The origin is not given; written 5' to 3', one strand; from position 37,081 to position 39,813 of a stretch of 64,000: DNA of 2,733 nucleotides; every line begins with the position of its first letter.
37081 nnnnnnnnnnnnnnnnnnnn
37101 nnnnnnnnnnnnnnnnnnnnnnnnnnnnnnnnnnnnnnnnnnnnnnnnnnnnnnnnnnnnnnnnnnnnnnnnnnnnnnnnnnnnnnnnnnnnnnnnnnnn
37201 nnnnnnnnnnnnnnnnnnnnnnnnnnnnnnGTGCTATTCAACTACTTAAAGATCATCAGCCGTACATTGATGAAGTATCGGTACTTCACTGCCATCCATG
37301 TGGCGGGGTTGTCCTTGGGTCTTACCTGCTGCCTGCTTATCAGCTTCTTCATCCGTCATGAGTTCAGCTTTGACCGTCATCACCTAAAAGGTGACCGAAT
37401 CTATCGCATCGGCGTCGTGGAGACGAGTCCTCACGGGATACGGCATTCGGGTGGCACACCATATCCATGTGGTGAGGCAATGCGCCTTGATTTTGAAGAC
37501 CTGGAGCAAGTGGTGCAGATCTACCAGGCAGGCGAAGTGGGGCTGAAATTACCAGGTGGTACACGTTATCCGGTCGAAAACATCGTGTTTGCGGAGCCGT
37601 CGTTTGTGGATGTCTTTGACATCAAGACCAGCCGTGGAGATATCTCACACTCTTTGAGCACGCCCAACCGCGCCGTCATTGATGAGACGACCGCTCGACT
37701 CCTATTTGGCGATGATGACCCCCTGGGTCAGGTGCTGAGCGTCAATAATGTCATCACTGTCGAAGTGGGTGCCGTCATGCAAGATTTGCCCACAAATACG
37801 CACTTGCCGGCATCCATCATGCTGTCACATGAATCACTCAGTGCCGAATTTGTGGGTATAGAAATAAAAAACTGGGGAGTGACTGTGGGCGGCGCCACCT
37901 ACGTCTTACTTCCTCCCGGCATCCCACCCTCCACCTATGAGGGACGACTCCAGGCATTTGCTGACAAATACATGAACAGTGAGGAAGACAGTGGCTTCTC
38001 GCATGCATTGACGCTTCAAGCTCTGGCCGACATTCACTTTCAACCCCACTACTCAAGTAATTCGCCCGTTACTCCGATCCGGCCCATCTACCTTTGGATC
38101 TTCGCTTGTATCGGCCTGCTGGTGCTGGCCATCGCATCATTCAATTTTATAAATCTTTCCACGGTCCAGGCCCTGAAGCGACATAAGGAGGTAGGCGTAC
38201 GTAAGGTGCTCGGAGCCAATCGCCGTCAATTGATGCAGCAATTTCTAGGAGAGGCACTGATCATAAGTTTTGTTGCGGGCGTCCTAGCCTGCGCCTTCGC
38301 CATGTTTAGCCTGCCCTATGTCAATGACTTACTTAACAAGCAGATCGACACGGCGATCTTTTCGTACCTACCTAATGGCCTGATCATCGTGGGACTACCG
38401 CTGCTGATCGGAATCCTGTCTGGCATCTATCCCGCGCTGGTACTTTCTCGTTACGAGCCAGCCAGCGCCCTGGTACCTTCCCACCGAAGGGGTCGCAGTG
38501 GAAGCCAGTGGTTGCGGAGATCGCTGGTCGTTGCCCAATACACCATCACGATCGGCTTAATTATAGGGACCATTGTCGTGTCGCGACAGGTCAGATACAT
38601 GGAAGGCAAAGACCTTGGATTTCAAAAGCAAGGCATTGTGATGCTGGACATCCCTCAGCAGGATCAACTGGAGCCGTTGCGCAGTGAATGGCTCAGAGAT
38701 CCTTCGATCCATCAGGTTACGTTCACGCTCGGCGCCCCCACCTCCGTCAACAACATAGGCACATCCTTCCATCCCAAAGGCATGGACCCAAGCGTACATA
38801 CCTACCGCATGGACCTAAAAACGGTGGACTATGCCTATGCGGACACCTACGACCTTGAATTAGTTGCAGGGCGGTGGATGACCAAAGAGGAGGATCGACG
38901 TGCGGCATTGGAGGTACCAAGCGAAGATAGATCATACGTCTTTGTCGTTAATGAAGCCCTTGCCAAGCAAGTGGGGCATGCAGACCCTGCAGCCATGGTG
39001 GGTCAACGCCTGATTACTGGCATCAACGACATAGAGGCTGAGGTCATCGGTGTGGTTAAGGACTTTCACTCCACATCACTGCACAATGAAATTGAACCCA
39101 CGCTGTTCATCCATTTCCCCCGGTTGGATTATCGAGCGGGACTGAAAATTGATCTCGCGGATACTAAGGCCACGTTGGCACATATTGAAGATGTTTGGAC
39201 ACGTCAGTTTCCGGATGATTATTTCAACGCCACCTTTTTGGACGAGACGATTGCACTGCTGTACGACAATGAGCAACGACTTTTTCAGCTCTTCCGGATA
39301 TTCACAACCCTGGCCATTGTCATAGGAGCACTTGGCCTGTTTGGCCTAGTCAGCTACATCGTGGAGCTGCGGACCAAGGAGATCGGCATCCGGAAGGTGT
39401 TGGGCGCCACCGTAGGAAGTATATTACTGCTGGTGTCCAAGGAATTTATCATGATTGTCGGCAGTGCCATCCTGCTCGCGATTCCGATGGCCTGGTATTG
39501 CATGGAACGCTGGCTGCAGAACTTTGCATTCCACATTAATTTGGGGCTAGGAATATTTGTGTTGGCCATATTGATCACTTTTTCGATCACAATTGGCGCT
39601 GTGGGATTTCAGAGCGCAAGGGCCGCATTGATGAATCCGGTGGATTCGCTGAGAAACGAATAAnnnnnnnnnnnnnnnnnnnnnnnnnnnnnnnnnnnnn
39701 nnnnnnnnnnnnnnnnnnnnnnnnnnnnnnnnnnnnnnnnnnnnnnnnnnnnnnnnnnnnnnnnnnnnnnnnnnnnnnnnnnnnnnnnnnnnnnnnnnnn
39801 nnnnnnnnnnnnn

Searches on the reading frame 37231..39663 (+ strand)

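Call 6: search_protein_families(library=pfam, proteins=[window:37231-39663:+])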
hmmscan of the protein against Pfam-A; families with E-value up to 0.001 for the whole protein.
window:37231-39663:+ (810 aa): 2 families
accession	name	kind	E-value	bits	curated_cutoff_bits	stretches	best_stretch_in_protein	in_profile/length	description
PF02687.27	FtsX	-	9.5e-29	100.3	25.5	2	293-410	2-120/120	FtsX-like permease C-terminal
PF12704.14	MacB_PCD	-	7e-26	92.2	27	2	20-240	1-204/207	MacB-like periplasmic core domain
